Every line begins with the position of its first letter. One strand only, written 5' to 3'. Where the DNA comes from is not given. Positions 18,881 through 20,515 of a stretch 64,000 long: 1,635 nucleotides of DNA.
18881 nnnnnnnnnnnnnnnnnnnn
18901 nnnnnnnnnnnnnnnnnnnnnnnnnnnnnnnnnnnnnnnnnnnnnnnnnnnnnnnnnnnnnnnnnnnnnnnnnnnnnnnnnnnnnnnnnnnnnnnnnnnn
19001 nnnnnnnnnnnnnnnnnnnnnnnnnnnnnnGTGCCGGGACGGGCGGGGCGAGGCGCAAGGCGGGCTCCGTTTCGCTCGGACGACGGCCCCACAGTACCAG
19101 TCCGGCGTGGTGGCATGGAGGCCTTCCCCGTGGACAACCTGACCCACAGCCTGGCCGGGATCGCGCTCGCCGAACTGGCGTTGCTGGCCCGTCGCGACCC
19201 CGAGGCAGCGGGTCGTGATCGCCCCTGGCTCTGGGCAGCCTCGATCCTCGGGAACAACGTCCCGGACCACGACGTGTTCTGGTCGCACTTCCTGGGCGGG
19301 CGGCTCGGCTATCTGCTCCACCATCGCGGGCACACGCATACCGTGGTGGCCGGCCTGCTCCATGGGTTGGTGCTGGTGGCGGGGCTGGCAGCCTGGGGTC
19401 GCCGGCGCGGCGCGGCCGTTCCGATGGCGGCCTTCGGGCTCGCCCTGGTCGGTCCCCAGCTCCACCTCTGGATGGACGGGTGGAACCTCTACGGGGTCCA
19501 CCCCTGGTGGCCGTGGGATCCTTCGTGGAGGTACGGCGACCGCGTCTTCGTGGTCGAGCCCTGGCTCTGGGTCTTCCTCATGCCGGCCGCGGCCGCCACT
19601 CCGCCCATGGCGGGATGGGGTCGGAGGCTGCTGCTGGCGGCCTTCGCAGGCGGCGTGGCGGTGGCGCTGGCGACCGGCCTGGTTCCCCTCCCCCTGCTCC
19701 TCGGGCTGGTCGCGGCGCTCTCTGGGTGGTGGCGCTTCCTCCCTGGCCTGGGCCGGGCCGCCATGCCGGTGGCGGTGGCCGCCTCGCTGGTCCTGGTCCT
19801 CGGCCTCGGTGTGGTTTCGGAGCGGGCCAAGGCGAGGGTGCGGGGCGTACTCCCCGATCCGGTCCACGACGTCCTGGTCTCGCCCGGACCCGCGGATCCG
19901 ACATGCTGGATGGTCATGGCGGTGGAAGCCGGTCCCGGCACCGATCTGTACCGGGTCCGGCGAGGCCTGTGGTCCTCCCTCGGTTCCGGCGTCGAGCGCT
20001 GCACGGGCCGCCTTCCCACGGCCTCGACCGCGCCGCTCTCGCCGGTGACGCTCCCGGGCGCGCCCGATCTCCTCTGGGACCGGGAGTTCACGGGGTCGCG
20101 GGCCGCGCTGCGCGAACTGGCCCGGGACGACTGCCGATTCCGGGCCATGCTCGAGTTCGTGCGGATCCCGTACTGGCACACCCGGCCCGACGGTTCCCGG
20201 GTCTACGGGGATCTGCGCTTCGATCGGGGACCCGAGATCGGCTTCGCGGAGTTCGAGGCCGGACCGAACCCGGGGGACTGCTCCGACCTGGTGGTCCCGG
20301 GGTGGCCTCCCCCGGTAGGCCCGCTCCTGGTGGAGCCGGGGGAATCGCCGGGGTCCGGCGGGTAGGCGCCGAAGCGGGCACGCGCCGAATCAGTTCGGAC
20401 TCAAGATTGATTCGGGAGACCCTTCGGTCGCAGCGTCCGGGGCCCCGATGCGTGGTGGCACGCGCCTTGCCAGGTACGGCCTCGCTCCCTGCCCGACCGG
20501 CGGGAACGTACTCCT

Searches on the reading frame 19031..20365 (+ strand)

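Call 23: search_protein_families(library=pfam, proteins=[window:19031-20365:+], max_evalue=0.00001)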
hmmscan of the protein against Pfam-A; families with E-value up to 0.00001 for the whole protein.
window:19031-20365:+ (444 aa): 1 family
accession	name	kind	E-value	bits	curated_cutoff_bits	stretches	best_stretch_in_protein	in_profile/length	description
PF04307.19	YdjM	-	7.3e-19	68.4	29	1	35-205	2-159/176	YdjM inner membrane protein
